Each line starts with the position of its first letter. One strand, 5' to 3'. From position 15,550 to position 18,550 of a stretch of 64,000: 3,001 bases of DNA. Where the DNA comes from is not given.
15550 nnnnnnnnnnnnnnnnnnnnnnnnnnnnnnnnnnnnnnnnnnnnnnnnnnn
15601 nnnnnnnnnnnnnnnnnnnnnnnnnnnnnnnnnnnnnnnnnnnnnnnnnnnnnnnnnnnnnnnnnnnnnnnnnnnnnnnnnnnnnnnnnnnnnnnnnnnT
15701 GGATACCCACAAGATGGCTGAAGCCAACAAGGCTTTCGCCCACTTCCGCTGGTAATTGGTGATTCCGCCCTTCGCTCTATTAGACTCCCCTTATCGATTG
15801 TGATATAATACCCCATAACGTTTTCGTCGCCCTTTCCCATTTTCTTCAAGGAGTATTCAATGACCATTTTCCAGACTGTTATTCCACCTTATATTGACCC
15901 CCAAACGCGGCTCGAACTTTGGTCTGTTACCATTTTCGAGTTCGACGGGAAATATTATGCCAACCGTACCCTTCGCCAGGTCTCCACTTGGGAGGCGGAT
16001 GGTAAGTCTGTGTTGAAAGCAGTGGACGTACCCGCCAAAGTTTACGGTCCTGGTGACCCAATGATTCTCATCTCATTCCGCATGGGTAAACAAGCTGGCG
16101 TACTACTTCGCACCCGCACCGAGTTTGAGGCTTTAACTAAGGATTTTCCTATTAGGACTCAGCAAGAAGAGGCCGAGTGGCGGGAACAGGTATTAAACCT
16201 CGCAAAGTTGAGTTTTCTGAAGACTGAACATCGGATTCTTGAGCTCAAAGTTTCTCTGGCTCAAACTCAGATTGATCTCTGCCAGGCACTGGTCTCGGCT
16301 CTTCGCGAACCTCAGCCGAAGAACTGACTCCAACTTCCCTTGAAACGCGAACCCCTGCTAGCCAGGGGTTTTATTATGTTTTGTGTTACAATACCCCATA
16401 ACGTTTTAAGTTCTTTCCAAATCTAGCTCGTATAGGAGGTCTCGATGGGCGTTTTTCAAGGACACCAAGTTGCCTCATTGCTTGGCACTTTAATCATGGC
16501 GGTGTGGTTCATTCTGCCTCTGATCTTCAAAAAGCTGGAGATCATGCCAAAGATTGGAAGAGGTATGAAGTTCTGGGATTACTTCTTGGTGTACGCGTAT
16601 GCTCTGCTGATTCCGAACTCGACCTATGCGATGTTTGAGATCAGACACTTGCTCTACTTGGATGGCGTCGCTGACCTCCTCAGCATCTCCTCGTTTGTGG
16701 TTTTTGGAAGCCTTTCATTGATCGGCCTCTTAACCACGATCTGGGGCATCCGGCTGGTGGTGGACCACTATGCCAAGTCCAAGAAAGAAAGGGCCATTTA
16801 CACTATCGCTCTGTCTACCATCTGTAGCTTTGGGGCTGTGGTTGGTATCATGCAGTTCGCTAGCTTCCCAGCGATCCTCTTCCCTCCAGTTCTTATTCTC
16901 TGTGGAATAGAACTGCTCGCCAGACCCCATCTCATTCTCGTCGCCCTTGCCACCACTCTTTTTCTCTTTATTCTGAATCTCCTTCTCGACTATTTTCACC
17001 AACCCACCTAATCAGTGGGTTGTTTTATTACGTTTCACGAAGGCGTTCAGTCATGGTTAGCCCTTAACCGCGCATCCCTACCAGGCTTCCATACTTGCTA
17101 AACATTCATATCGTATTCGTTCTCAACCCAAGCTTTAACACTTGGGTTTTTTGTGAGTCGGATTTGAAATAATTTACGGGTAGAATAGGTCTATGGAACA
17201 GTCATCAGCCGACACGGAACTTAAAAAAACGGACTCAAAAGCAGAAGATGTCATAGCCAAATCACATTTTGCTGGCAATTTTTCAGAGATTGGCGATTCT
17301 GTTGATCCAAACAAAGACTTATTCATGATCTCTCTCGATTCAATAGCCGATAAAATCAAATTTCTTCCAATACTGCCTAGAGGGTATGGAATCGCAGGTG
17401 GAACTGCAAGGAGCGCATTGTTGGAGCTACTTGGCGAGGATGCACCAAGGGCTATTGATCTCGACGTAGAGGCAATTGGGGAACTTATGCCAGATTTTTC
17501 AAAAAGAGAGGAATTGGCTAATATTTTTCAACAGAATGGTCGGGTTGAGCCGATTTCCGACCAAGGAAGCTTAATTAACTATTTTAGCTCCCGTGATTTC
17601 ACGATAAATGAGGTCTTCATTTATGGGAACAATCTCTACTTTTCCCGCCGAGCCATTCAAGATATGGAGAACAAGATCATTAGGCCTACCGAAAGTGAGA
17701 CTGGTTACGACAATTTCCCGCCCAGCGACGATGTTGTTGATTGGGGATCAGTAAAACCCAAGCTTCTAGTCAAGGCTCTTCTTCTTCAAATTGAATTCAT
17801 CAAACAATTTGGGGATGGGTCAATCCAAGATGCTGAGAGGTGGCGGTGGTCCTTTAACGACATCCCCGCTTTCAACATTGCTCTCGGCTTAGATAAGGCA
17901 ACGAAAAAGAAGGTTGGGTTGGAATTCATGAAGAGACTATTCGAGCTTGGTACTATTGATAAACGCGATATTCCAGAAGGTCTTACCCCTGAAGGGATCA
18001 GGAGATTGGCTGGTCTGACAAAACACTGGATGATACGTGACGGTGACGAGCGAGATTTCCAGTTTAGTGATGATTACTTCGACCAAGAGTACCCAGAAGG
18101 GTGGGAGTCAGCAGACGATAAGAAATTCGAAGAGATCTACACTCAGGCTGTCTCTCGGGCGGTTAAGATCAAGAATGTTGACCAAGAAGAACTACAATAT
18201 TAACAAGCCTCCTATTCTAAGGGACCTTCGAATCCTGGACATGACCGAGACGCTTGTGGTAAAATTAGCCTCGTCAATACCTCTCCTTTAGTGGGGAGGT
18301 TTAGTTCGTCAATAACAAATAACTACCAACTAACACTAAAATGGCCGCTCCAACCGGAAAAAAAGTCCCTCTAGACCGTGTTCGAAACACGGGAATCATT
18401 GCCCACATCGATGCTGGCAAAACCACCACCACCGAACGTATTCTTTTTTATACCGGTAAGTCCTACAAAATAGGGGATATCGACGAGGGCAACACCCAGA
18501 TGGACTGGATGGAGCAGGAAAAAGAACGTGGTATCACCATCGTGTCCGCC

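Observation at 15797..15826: Conserved 22-27 nt promoter motif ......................(GTTTT) in front of three unrelated hypothetical genes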

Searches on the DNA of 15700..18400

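Call 25: search_rna_families(source=window, start=15700, end=18400, threshold=evalue, max_evalue=1)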
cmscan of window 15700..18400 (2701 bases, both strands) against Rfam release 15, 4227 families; matches with E-value up to 1: 0.
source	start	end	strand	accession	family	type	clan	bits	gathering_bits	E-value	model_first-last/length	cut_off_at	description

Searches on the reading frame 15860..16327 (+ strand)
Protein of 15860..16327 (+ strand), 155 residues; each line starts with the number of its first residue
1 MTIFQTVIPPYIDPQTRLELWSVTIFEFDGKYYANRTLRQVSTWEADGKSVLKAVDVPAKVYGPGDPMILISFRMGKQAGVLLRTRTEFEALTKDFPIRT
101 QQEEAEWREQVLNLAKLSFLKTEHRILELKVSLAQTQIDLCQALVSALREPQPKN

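Call 7: search_protein_families(library=pfam, proteins=[window:15860-16327:+], max_evalue=0.01)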
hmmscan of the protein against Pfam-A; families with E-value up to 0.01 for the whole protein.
window:15860-16327:+ (155 aa): 0 families

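Call 21: search_protein_families(library=phrogs, proteins=[window:15860-16327:+], max_evalue=0.01)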
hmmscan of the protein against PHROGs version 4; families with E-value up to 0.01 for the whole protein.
window:15860-16327:+ (155 aa): 0 families

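Call 23: find_homologous_proteins(query=window:15860-16327:+, max_evalue=0.001)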
Query window:15860-16327:+ (155 aa): 1 proteins with E <= 0.001 among 19 candidates.
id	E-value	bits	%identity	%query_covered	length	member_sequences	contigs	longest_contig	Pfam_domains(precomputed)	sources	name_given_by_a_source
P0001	1.4e-96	338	100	100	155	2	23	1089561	-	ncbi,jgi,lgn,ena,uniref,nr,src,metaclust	ncbi:hypothetical protein A3K29_01630 [Candidatus Collierbacteria bacterium RIFOXYB2_FULL_46_14]|uni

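Call 50: find_homologous_proteins(query=A4, max_evalue=0.001)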
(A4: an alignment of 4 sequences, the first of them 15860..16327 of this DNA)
Query A4 (4 sequences) (155 aa, profile of the alignment): 5 proteins with E <= 0.001 among 937 candidates.
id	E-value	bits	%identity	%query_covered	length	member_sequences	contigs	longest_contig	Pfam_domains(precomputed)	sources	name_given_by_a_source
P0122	1.4e-67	244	36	99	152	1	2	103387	-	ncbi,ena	-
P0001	2.8e-65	237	100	100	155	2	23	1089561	-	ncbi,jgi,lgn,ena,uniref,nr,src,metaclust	ncbi:hypothetical protein A3K29_01630 [Candidatus Collierbacteria bacterium RIFOXYB2_FULL_46_14]|uni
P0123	2.3e-61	224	31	98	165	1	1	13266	-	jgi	-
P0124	2.7e-41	159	29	63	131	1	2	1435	-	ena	-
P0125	2.3e-39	152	31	89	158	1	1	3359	-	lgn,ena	-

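Call 51: find_encoding_contigs(protein=P0125, flank=5000, max_places=2)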
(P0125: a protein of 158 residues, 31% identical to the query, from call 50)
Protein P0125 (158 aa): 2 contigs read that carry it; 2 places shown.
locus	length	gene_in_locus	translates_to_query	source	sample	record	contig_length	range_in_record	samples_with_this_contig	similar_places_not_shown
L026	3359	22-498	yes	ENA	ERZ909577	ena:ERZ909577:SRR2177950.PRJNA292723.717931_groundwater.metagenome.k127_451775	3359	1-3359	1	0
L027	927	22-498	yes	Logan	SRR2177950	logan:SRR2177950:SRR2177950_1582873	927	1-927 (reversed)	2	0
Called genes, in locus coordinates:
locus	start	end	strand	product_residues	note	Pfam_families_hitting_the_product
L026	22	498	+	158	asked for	-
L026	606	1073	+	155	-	-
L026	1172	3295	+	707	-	PF00009:GTP_EFTU, PF22042:EF-G_D2, PF03144:GTP_EFTU_D2, PF14492:EFG_III, PF16658:RF3_C (weak), PF03764:EFG_IV, PF00679:EFG_C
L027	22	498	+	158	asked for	-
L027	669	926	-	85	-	?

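Call 60: predict_structure(alignment_id=A5)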
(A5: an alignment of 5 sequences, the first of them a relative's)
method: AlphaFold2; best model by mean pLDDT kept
length: 155 residues; sequences in the alignment: 5
mean_pLDDT: 85.6   pTM: 0.68
mean pLDDT of the five models: 85.6, 85.5, 84.7, 83.4, 72.8
residues with pLDDT >= 90: 80; 70-90: 60; 50-70: 7; < 50: 8
segments of 3 or more residues with pLDDT < 50: 1-6
pLDDT, mean of each block of 10 residues (from residue 1): 53 89 89 93 90 81 84 84 91 94 92 89 92 94 86 52
secondary structure, 60 per line:
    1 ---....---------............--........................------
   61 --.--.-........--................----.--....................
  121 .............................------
elements in order: H4-7 E17-28 E31-43 H44-54 E68-75 E78-85 H86-93 H101-149

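Call 63: fold_search(model_id=the predicted structure, library=pdb)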
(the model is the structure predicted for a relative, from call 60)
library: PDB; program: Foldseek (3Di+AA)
matches with E <= 10: 262; with E <= 0.001: 0
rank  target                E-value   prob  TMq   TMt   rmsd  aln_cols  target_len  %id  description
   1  7mwi                  1.0e-01  0.21  0.19  0.24  10.6        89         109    7  Crystal structure of human BAZ2A (released 2021-12-29)
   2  7mwl_B                1.7e-01  0.16  0.18  0.24  11.1        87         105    7  The TAM domain of BAZ2A in complex with a 12mer mCG DNA (released 2021-07-21)
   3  7mwl_A                1.8e-01  0.16  0.19  0.24  11.0        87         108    7  The TAM domain of BAZ2A in complex with a 12mer mCG DNA (released 2021-07-21)
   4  6w9r_G                2.7e-01  0.23  0.21  0.20   8.8        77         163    9  Crystal structure of an OTU deubiquitinase from Wolbachia pipientis wMel bound to ubiquitin (released 2020-07-01)
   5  3mem                  3.5e-01  0.14  0.20  0.09  13.8       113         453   11  Crystal structure of a Putative signal transduction protein (Maqu_0641) from MARINOBACTER AQUAEOLEI VT8 at 2.25 A resolu (released 2010-05-19)
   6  3n55_A                3.7e-01  0.33  0.19  0.27   8.1        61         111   11  SO1698 protein, an aspartic peptidase from Shewanella oneidensis. (released 2010-06-02)
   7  3njf_A                3.7e-01  0.30  0.19  0.25   7.4        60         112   13  Y26F mutant of SO1698 protein, an aspartic peptidase from Shewanella oneidensis (released 2010-07-07)
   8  6w9r_A                4.5e-01  0.18  0.21  0.21   9.3        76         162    9  Crystal structure of an OTU deubiquitinase from Wolbachia pipientis wMel bound to ubiquitin (released 2020-07-01)
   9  7win_A                4.5e-01  0.08  0.15  0.22  11.2        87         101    9  Crystal structure of BAZ2B TAM domain (released 2022-02-02)
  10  6w9r_D                5.1e-01  0.18  0.22  0.21   9.5        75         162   11  Crystal structure of an OTU deubiquitinase from Wolbachia pipientis wMel bound to ubiquitin (released 2020-07-01)
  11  6gtr_A                5.1e-01  0.05  0.11  0.11  11.1       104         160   12  Structure of the AtaT Y144F mutant toxin bound to the C-terminus of the antitoxin AtaR and Acetyl-CoA (released 2019-03-06)
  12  3njh_D                6.2e-01  0.21  0.20  0.25   4.5        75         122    9  D37A mutant of SO1698 protein, an aspartic peptidase from Shewanella oneidensis. (released 2010-07-14)
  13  3njn_A                6.6e-01  0.25  0.22  0.29   7.8        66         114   14  Q118A mutant of SO1698 protein, an aspartic peptidase from Shewanella oneidensis (released 2010-07-21)
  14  7win_B                7.5e-01  0.06  0.14  0.20  11.0        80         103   10  Crystal structure of BAZ2B TAM domain (released 2022-02-02)
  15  2y6t_E                7.5e-01  0.05  0.17  0.18   9.1        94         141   10  Molecular Recognition of Chymotrypsin by the Serine Protease Inhibitor Ecotin from Yersinia pestis (released 2011-04-20)
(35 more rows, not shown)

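Call 90: search_protein_families(library=padloc, proteins=[window:15860-16327:+], max_evalue=0.01)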
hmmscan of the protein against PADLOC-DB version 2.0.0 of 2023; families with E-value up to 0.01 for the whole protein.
window:15860-16327:+ (155 aa): 0 families

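Call 91: search_protein_families(library=ncbifam, proteins=[window:15860-16327:+], max_evalue=0.01)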
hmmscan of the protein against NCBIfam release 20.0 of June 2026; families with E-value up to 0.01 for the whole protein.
window:15860-16327:+ (155 aa): 0 families
